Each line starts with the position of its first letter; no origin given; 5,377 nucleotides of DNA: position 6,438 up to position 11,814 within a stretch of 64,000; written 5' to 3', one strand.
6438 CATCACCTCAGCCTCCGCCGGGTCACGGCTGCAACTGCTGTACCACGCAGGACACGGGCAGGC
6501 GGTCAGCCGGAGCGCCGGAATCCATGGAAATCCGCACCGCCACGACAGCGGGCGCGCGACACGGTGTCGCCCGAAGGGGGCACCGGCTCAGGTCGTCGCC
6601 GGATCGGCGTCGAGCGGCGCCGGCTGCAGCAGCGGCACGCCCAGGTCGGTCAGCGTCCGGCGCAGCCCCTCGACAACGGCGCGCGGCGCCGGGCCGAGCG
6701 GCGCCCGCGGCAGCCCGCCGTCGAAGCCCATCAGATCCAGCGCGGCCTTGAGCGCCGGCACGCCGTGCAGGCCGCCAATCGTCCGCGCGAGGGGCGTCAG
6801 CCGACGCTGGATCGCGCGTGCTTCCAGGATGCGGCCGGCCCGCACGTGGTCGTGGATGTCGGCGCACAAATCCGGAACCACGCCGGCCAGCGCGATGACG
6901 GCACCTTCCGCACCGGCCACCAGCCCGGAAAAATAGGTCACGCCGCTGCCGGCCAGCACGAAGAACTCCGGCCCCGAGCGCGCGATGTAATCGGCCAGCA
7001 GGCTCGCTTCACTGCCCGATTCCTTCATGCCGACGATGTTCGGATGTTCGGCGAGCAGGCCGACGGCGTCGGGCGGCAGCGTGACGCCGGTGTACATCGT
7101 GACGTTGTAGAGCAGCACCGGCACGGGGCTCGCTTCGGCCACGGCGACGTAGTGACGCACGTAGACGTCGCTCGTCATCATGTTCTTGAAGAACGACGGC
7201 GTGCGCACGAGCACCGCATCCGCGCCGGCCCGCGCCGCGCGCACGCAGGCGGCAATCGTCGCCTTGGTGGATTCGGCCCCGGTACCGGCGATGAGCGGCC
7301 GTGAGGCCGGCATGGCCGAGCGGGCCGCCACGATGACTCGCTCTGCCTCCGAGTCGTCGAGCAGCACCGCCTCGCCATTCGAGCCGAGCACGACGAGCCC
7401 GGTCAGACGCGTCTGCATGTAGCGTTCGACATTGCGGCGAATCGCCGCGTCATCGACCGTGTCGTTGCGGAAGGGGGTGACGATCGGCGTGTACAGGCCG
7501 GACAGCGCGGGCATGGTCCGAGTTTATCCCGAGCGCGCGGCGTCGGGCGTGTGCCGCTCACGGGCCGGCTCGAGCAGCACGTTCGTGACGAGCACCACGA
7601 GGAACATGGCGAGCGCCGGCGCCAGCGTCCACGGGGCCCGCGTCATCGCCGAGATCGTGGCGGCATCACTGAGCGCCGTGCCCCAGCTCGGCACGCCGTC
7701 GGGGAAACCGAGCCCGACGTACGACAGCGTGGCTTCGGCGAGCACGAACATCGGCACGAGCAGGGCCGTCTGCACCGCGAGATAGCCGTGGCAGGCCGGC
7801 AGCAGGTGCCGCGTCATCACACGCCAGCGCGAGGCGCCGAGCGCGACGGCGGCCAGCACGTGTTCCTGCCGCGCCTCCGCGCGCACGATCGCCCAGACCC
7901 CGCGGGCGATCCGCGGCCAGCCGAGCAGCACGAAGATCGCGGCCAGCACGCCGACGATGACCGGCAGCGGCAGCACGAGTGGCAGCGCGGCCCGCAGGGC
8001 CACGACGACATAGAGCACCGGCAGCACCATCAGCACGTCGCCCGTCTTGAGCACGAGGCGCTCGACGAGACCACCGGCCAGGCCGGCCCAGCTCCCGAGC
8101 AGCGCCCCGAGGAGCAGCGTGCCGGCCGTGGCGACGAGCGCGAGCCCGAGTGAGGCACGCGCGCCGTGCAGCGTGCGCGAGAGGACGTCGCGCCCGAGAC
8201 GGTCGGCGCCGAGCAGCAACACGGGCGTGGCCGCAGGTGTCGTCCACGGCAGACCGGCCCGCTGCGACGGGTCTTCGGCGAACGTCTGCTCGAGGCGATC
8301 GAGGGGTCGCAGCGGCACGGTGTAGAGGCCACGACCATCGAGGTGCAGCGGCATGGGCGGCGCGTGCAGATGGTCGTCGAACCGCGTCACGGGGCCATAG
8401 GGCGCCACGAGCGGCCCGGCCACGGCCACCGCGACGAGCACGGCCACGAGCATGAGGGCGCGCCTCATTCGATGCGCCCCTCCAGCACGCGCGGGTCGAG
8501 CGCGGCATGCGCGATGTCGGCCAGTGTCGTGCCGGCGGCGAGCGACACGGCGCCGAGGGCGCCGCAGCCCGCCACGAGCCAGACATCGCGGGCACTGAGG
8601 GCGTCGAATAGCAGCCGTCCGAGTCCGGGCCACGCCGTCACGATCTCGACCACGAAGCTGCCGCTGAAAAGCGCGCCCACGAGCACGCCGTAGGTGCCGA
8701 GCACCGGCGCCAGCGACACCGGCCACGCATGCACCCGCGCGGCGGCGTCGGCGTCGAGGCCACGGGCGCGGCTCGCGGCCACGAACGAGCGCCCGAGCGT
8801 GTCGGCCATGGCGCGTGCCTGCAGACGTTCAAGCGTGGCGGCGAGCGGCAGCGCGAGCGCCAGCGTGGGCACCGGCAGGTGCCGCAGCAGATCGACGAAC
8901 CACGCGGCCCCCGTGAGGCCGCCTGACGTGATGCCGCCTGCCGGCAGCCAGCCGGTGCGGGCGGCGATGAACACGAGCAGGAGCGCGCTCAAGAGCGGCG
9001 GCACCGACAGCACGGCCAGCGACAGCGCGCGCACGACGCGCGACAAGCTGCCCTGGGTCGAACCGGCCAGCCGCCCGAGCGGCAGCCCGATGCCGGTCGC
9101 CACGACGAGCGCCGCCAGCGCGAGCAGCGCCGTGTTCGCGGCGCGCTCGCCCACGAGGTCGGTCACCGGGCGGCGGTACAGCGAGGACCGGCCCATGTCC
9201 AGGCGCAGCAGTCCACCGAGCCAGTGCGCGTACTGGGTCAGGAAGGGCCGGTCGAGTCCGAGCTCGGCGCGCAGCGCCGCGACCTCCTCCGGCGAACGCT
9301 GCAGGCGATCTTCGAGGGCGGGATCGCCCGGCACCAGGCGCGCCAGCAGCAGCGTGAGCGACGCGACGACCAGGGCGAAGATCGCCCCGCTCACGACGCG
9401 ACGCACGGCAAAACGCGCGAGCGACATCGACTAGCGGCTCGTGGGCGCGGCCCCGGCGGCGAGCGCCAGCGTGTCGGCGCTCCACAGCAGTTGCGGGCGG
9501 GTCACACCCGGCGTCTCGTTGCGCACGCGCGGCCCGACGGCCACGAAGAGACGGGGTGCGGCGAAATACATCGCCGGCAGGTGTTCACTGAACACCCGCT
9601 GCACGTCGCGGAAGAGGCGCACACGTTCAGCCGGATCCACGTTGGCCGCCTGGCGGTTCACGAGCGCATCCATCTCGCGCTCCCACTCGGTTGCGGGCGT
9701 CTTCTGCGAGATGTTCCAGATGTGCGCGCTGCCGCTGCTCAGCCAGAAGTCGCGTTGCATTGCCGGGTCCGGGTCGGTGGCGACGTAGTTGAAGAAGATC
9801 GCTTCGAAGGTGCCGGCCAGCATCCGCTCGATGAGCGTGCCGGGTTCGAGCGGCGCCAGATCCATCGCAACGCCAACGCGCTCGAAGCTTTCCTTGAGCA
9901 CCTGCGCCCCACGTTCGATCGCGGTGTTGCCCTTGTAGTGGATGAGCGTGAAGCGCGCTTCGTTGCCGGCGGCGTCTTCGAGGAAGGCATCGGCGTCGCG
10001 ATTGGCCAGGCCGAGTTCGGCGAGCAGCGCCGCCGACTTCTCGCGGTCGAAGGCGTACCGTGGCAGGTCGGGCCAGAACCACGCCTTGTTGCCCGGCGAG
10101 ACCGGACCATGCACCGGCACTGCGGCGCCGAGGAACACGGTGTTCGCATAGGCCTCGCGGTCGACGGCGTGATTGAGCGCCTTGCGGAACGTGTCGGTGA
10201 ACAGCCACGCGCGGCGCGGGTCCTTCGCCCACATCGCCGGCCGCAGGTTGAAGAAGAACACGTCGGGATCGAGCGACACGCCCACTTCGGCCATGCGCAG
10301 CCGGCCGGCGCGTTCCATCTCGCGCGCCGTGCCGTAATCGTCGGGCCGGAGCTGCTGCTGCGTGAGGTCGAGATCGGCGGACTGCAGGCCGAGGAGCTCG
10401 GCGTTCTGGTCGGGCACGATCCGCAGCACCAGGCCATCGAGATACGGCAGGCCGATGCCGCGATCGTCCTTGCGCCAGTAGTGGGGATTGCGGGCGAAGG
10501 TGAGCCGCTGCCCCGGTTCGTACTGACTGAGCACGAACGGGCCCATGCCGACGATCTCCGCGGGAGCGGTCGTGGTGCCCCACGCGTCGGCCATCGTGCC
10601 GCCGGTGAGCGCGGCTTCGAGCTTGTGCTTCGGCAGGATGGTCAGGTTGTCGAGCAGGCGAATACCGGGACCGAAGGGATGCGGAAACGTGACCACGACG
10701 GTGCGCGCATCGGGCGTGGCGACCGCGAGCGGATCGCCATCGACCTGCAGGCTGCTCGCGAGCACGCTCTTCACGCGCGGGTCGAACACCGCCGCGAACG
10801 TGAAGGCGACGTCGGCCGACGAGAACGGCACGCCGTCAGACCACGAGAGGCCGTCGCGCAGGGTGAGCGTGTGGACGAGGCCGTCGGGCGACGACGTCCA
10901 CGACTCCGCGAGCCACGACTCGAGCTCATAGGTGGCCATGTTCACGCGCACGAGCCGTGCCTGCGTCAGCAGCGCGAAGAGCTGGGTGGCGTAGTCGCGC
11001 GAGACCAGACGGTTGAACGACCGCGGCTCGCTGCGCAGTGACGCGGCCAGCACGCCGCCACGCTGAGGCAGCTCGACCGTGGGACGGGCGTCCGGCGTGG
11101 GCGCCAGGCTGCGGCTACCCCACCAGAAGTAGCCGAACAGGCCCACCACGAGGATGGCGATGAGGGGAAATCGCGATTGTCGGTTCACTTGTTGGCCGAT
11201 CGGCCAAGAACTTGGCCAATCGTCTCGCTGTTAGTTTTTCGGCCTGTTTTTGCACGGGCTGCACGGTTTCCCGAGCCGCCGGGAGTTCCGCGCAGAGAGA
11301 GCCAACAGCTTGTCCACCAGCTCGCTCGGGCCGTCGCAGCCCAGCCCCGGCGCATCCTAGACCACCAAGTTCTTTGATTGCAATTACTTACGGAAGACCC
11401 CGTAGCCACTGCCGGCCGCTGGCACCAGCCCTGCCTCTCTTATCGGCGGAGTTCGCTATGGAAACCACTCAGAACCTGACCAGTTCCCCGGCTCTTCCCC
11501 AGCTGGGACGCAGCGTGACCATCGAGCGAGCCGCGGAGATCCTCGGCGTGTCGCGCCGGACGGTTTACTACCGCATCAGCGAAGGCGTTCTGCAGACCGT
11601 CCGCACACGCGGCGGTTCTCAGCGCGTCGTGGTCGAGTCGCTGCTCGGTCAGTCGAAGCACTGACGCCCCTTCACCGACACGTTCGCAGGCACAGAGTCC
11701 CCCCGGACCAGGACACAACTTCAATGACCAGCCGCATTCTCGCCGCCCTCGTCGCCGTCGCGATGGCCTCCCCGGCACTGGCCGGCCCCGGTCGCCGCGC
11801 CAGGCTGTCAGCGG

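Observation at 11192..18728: Self-contained sigma-54 / c-di-GMP-linked module around a secreted repeat-tailed subtilase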

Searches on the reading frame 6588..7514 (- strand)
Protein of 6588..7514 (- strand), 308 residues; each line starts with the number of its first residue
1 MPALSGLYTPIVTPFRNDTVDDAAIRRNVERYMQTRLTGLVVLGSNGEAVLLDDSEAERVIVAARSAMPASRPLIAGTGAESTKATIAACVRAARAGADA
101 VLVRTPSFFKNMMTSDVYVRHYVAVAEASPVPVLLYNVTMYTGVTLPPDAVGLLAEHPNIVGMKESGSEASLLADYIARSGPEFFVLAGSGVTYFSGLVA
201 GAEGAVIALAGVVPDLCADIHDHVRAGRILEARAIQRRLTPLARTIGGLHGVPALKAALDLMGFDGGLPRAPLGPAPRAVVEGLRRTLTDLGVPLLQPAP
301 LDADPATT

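Call 73: search_protein_families(library=pfam, proteins=[window:6588-7514:-], max_evalue=0.0001)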
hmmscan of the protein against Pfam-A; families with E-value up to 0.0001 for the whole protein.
window:6588-7514:- (308 aa): 1 family
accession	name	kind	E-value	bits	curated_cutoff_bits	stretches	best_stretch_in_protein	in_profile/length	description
PF00701.28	DHDPS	-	4.9e-49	167.1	22.1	1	4-288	2-286/289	Dihydrodipicolinate synthetase family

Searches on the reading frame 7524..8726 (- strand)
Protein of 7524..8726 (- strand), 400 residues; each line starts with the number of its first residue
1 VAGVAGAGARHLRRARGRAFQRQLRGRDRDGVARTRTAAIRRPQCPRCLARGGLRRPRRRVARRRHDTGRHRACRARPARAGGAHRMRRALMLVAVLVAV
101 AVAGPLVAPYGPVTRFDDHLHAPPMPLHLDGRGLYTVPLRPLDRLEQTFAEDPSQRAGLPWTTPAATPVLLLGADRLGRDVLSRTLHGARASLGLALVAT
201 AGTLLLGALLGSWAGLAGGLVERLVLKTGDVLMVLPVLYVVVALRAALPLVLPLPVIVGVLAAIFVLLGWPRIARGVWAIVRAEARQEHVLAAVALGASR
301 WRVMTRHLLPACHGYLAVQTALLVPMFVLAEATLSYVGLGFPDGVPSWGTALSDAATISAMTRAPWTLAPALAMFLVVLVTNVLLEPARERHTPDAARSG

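Call 73: search_protein_families(library=pfam, proteins=[window:7524-8726:-], max_evalue=0.0001)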
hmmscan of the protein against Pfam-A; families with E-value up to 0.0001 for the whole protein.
window:7524-8726:- (400 aa): 1 family
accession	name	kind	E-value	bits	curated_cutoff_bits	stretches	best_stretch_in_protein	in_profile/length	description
PF00528.27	BPD_transp_1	-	2.7e-14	53.8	26.4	1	207-384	1-174/184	Binding-protein-dependent transport system inner membrane component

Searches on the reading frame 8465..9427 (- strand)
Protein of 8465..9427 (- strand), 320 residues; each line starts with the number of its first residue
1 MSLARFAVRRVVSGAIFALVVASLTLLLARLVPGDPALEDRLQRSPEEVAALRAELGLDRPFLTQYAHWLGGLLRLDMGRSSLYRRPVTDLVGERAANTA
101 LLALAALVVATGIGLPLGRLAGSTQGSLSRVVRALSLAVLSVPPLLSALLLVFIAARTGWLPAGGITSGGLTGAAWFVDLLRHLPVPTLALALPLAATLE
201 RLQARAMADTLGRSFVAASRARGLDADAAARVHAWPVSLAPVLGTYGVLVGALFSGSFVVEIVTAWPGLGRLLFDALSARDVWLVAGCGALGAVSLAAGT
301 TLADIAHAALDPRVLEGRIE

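Call 73: search_protein_families(library=pfam, proteins=[window:8465-9427:-], max_evalue=0.0001)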
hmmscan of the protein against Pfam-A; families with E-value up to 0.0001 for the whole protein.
window:8465-9427:- (320 aa): 2 families
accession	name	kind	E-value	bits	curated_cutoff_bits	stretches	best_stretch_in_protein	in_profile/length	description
PF00528.27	BPD_transp_1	-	4.9e-24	85.5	26.4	1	114-314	1-182/184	Binding-protein-dependent transport system inner membrane component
PF19300.4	BPD_transp_1_N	-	6.5e-11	42.9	23.8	1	4-74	2-73/114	Binding-prot-dependent transport system membrane comp, N-term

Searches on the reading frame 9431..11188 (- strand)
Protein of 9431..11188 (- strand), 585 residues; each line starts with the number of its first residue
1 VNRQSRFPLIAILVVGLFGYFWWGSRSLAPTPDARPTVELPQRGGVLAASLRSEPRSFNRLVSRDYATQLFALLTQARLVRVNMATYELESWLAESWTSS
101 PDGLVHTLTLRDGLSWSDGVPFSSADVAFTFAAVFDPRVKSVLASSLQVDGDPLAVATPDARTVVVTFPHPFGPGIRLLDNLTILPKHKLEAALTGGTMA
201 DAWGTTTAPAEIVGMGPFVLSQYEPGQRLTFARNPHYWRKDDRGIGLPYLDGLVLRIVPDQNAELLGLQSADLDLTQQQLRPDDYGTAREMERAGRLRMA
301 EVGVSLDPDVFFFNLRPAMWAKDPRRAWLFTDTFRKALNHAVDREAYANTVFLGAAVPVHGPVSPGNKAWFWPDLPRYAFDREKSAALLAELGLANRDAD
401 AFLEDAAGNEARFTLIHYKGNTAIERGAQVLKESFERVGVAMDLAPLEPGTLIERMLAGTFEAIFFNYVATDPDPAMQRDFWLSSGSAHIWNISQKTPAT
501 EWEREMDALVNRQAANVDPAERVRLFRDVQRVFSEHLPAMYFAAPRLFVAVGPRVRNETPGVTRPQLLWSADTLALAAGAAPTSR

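Call 3: search_protein_families(library=pfam, proteins=[window:9431-11188:-], max_evalue=0.01)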
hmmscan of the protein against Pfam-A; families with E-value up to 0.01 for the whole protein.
window:9431-11188:- (585 aa): 1 family
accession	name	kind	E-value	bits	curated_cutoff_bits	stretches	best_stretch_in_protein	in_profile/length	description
PF00496.27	SBP_bac_5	-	5.7e-75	253.2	32.4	1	88-487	1-365/368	Bacterial extracellular solute-binding proteins, family 5 Middle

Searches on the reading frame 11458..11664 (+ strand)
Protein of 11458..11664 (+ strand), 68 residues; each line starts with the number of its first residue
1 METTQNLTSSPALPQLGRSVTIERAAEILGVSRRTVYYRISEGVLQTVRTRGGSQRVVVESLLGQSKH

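Call 3: search_protein_families(library=pfam, proteins=[window:11458-11664:+], max_evalue=0.01)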
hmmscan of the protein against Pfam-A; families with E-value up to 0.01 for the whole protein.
window:11458-11664:+ (68 aa): 11 families
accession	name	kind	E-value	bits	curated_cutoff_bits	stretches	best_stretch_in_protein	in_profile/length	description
PF12728.13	HTH_17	-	4.3e-07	30.5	27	1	21-54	3-35/51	Helix-turn-helix domain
PF02954.25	HTH_8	-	4.4e-06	26.8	22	1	22-42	21-41/42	Bacterial regulatory protein, Fis family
PF13384.12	HTH_23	-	0.00012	22.2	24.6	1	20-39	18-36/50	Homeodomain-like domain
PF00376.29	MerR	-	0.00014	22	28.2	1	21-53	1-34/38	MerR family regulatory protein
PF08281.18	Sigma70_r4_2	-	0.0011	18.9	25.7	1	21-43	28-50/54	Sigma-70, region 4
PF13556.12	HTH_30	-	0.0013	18.9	27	1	22-41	15-34/59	PucR C-terminal helix-turn-helix domain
PF13338.12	AbiEi_4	-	0.002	18.6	25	1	20-52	14-44/49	Transcriptional regulator, AbiEi antitoxin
PF13518.12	HTH_28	-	0.0027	18.2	25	1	21-40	14-33/52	Helix-turn-helix domain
PF13551.12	HTH_29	-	0.0033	17.9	28.1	1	17-37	11-30/64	Winged helix-turn helix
PF08279.18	HTH_11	-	0.0039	17.5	25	1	20-41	16-37/55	HTH domain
PF13309.12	HTH_22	-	0.01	16.3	29.6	0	22-38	44-60/63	HTH domain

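Call 29: search_protein_families(library=ncbifam, proteins=[window:11458-11664:+], max_evalue=0.01)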
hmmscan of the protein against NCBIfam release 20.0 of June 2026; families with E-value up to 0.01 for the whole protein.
window:11458-11664:+ (68 aa): 3 families
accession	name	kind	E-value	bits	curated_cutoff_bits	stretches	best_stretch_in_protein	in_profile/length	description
TIGR01764.1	excise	domain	1.9e-07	31.3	28.8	1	21-56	3-37/49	excisionase family DNA-binding protein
NF033518.0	transpos_IS607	equivalog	0.00072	19.1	110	1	24-62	2-40/187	IS607 family transposase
NF033787.1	HTH_BldC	subfamily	0.00076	19.3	77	1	20-56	3-39/49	BldC family transcriptional regulator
